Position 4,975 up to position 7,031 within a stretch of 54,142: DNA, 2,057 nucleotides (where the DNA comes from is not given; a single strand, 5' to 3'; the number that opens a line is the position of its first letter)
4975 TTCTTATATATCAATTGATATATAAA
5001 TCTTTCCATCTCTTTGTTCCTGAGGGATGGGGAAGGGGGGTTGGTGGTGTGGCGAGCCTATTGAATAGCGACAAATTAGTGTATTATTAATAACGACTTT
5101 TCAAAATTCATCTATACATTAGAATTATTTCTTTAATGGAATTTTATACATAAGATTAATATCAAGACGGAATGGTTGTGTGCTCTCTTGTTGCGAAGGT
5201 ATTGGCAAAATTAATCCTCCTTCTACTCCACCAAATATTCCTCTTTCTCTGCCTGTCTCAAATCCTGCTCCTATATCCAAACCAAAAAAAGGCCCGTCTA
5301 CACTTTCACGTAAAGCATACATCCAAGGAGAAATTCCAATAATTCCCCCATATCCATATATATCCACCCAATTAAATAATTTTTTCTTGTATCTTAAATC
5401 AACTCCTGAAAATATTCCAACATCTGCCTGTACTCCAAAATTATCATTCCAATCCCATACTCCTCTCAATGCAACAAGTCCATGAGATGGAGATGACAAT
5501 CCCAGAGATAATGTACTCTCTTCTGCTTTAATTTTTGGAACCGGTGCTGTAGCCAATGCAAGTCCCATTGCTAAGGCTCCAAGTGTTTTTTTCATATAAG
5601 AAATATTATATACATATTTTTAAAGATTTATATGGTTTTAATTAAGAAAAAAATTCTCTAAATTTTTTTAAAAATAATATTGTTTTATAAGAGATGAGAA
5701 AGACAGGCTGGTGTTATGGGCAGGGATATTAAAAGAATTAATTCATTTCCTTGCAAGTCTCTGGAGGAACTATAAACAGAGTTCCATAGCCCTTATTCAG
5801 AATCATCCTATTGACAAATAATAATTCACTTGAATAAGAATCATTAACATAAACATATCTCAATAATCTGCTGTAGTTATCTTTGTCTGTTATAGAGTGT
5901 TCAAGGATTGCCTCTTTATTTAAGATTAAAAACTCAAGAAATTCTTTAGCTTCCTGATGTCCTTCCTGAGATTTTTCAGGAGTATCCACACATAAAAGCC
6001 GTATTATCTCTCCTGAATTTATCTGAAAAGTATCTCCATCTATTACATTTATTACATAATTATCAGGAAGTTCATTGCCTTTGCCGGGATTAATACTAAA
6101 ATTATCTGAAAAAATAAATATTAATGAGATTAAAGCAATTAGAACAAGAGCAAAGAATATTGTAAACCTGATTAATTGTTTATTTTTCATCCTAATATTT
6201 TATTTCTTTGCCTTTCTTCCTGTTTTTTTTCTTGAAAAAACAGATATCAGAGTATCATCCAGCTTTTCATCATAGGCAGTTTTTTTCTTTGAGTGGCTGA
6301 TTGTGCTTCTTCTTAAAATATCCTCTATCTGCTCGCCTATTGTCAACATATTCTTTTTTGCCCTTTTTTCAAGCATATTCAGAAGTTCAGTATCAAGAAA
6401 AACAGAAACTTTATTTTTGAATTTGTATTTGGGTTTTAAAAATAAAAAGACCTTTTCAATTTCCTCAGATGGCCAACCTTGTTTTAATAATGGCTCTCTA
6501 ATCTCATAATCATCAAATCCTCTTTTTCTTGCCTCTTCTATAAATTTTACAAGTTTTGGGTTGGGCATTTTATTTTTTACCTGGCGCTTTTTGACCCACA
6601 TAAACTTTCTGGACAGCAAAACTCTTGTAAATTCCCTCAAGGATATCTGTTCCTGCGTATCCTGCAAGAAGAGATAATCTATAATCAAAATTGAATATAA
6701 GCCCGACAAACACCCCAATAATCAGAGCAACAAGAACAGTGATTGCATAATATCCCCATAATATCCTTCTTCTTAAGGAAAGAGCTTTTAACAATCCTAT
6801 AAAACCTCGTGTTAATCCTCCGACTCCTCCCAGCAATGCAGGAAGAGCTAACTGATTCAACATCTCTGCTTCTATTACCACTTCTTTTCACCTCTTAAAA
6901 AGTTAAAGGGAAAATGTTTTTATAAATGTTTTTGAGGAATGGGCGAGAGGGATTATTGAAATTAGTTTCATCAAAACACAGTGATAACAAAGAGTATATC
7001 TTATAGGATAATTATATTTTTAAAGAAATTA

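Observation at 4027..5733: Three progressively decayed copies of one gene's 3' end bracket two cargo islets, suggesting serial site-specific insertion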

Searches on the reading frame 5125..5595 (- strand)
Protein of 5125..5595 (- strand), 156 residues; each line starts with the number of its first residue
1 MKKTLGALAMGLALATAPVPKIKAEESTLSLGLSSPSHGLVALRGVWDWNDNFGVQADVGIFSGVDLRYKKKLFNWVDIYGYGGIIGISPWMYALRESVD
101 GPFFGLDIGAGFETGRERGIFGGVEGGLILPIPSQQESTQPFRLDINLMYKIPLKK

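Call 6: search_protein_families(library=pfam, proteins=[window:5125-5595:-], max_evalue=0.1)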
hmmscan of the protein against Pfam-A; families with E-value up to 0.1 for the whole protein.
window:5125-5595:- (156 aa): 0 families

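Call 44: search_protein_families(library=padloc, proteins=[window:5125-5595:-], max_evalue=0.01)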
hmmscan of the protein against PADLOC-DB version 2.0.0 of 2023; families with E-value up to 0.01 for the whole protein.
window:5125-5595:- (156 aa): 0 families

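Call 70: search_protein_families(library=ncbifam, proteins=[window:5125-5595:-], max_evalue=0.05)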
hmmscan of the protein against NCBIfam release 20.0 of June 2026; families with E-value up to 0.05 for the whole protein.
window:5125-5595:- (156 aa): 0 families

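Call 103: find_homologous_proteins(query=window:5125-5595:-, max_evalue=0.001)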
Query window:5125-5595:- (156 aa): 8 proteins with E <= 0.001 among 135 candidates.
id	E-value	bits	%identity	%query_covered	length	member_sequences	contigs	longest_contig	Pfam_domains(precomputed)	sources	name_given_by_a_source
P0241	2.3e-99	348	100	100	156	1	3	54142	-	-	-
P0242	5.3e-55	204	62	97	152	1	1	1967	-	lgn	-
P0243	1.1e-52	196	61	100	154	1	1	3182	-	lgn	-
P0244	5.6e-52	194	58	89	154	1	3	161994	-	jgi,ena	jgi:hypothetical protein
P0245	3.6e-51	191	57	99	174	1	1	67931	-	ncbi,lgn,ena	-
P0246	1.4e-44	170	53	100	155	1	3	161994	-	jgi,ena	jgi:hypothetical protein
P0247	8.9e-39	151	58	87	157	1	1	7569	-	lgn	-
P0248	1.1e-37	147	48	97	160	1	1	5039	-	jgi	jgi:hypothetical protein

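Call 104: find_encoding_contigs(protein=P0247, flank=6000, max_places=2)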
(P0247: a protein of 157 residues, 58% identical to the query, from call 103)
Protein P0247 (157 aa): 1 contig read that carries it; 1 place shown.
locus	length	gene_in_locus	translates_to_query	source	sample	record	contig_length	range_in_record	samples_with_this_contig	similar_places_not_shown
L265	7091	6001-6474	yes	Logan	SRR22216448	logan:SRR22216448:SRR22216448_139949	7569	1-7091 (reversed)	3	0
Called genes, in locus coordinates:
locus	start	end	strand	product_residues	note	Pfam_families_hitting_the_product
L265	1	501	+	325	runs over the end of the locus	?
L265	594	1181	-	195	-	PF01339:CheB_methylest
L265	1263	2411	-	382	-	PF00535:Glycos_transf_2, PF13641:Glyco_tranf_2_3, PF01644:Chitin_synth_1, PF03142:Chitin_synth_2, PF13506:Glyco_transf_21, PF13632:Glyco_trans_2_3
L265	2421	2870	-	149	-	PF03961:FapA (weak)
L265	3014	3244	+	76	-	PF09339:HTH_IclR (weak)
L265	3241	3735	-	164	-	-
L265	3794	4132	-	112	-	-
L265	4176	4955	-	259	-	PF00565:SNase, PF00932:LTD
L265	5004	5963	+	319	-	PF13793:Pribosyltran_N, PF00156:Pribosyltran, PF14572:Pribosyl_synth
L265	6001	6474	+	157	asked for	-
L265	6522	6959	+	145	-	-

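Call 111: predict_structure(alignment_id=A5)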
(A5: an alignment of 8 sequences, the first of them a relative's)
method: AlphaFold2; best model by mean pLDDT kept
length: 156 residues; sequences in the alignment: 8
mean_pLDDT: 72.5   pTM: 0.67
mean pLDDT of the five models: 72.5, 57.4, 54.5, 52.1, 51.9
residues with pLDDT >= 90: 31; 70-90: 65; 50-70: 32; < 50: 28
segments of 3 or more residues with pLDDT < 50: 1-3, 10-12, 90-94, 96-102
pLDDT, mean of each block of 10 residues (from residue 1): 49 50 69 72 86 84 81 87 73 46 73 87 86 58 83 78
secondary structure, 60 per line:
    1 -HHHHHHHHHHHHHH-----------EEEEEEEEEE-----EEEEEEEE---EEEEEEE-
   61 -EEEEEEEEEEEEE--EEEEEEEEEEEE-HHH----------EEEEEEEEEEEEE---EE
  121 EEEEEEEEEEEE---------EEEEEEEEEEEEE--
elements in order: H2-15 E27-36 E42-49 E53-59 E62-74 E77-88 E103-115 E119-132 E142-154

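Call 113: fold_search(model_id=the predicted structure, library=pdb)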
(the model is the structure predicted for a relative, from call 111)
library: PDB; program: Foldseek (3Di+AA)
matches with E <= 10: 1068; with E <= 0.001: 3
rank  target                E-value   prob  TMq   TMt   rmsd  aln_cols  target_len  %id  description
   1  6x9z                  5.7e-04  1.00  0.51  0.64   4.6       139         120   14  De novo design of transmembrane beta-barrels (released 2021-02-17)
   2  2n2l_MODEL_1_A        6.3e-04  1.00  0.46  0.46   7.5       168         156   12  NMR structure of yersinia pestis ail (attachment invasion locus) in decylphosphocholine micelles calculated wi (released 2015-07-22)
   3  4rlc                  9.0e-04  1.00  0.55  0.63   5.0       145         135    9  Crystal structure of the N-terminal beta-barrel domain of Pseudomonas aeruginosa OprF (released 2015-04-22)
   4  2jmm_MODEL_1_A        1.4e-03  1.00  0.52  0.52   5.9       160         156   12  NMR solution structure of a minimal transmembrane beta-barrel platform protein (released 2007-07-03)
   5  6qam_MODEL_1_A        2.4e-03  1.00  0.54  0.41  10.8       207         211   11  Solution NMR structure of outer membrane protein AlkL (released 2020-01-15)
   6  3qra                  3.8e-03  1.00  0.42  0.42   8.8       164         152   12  The crystal structure of Ail, the attachment invasion locus protein of Yersinia pestis (released 2011-11-23)
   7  2mnh_MODEL_1_A        4.7e-03  1.00  0.44  0.46   7.1       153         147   13  Refined structure of outer membrane protein x in nanodisc by measuring residual dipolar couplings (released 2015-03-18)
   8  1qj9                  5.8e-03  1.00  0.43  0.45   8.0       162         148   13  CRYSTAL STRUCTURE OF THE OUTER MEMBRANE PROTEIN OMPX FROM ESCHERICHIA COLI (released 1999-10-06)
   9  3qrc_A                6.1e-03  1.00  0.42  0.42   9.2       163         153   13  The crystal structure of Ail, the attachment invasion locus protein of Yersinia pestis, in complex with the heparin an (released 2011-11-23)
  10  3qrc_B                6.7e-03  1.00  0.42  0.42   9.2       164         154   13  The crystal structure of Ail, the attachment invasion locus protein of Yersinia pestis, in complex with the heparin an (released 2011-11-23)
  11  9a2m_MODEL_1_A        8.7e-03  1.00  0.50  0.26   9.5       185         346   12  Model of E. coli OmpA by in-cell photo-crosslinking MS and deep learning (released 2023-02-24)
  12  9fzd_A                1.1e-02  1.00  0.46  0.42   8.7       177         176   13  Structure of OmpA-long in complex with nanobody Nb39 (released 2024-07-17)
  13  2f1v_A                1.1e-02  1.00  0.46  0.40   8.5       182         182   14  Outer membrane protein OmpW (released 2006-01-24)
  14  2erv_B                1.3e-02  1.00  0.44  0.46   5.6       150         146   17  Crystal structure of the outer membrane enzyme PagL (released 2006-04-11)
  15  2f1t_A                1.4e-02  1.00  0.48  0.42   8.3       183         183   12  Outer membrane protein OmpW (released 2006-01-24)
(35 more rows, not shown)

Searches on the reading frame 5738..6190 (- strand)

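Call 6: search_protein_families(library=pfam, proteins=[window:5738-6190:-], max_evalue=0.1)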
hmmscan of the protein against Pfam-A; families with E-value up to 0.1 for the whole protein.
window:5738-6190:- (150 aa): 2 families
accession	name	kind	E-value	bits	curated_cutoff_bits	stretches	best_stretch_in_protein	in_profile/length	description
PF00565.23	SNase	-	3.6e-08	34.3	21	1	63-137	2-75/107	Staphylococcal nuclease homologue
PF04583.17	Baculo_p74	-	0.051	13.6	23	1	13-63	99-149/215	Baculoviridae p74 conserved region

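Call 44: search_protein_families(library=padloc, proteins=[window:5738-6190:-], max_evalue=0.01)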
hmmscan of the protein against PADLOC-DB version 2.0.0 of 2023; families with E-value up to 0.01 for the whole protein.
window:5738-6190:- (150 aa): 1 family
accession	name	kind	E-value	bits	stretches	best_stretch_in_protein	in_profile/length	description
PDLC01096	C3a212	-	3.4e-11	40.8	1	44-138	48-148/279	SNc+LTD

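Call 70: search_protein_families(library=ncbifam, proteins=[window:5738-6190:-], max_evalue=0.05)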
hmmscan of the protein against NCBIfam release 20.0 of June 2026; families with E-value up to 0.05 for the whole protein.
window:5738-6190:- (150 aa): 2 families
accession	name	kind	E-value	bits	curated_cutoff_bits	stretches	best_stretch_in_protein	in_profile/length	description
NF047694.1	TnucaseNucIStaph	equivalog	2.3e-10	40.3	250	1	12-119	9-132/175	thermonuclease NucI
NF047969.1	CaNuclEcnA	equivalog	2.5e-08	34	180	2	45-79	8-45/151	calcium-activated nuclease EcnA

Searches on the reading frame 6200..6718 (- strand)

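Call 6: search_protein_families(library=pfam, proteins=[window:6200-6718:-], max_evalue=0.1)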
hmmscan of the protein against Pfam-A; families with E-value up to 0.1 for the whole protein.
window:6200-6718:- (172 aa): 0 families

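Call 44: search_protein_families(library=padloc, proteins=[window:6200-6718:-], max_evalue=0.01)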
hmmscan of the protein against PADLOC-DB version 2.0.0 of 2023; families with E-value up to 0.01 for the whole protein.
window:6200-6718:- (172 aa): 0 families

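Call 70: search_protein_families(library=ncbifam, proteins=[window:6200-6718:-], max_evalue=0.05)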
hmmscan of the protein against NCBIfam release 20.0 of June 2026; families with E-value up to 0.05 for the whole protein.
window:6200-6718:- (172 aa): 1 family
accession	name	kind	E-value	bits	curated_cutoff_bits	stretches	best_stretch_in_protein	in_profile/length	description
NF053762.1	aCcr1_fam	equivalog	0.033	14.1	60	0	103-126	2-25/38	aCcr1 family cell cycle regulator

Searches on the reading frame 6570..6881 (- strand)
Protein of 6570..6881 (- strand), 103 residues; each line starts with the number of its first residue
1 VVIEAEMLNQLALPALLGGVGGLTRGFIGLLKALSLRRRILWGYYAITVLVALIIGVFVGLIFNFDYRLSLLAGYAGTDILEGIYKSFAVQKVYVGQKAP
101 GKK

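Call 6: search_protein_families(library=pfam, proteins=[window:6570-6881:-], max_evalue=0.1)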
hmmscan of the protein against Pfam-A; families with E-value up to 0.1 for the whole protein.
window:6570-6881:- (103 aa): 4 families
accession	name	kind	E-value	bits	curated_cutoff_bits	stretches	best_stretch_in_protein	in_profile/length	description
PF24284.1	DUF7472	-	0.003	18.1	27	1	36-65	7-34/65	Family of unknown function (DUF7472)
PF02537.21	CRCB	-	0.013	16.3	32.9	1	14-77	3-60/103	CrcB-like protein, Camphor Resistance (CrcB)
PF04082.23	Fungal_trans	-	0.025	14.1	23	1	36-72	149-184/262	Fungal specific transcription factor domain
PF16085.10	Phage_holin_3_5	-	0.057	14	27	1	11-95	16-103/113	Bacteriophage holin Hol, superfamily III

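Call 70: search_protein_families(library=ncbifam, proteins=[window:6570-6881:-], max_evalue=0.05)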
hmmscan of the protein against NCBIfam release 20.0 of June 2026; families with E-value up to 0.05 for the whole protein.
window:6570-6881:- (103 aa): 4 families
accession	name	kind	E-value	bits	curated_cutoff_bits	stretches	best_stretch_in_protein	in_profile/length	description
NF008016.0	PRK10746.1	equivalog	0.0002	20.5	799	1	39-93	400-453/461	amino acid permease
NF047867.1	AA_transp_ThrP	exception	0.001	18.1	850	1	39-94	400-454/461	bifunctional threonine/serine APC transporter ThrP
NF010791.0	PRK14195.1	equivalog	0.015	15.7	129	1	9-63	2-56/125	fluoride efflux transporter CrcB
NF010799.0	PRK14203.1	equivalog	0.034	14.2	129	1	10-62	7-59/132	fluoride efflux transporter CrcB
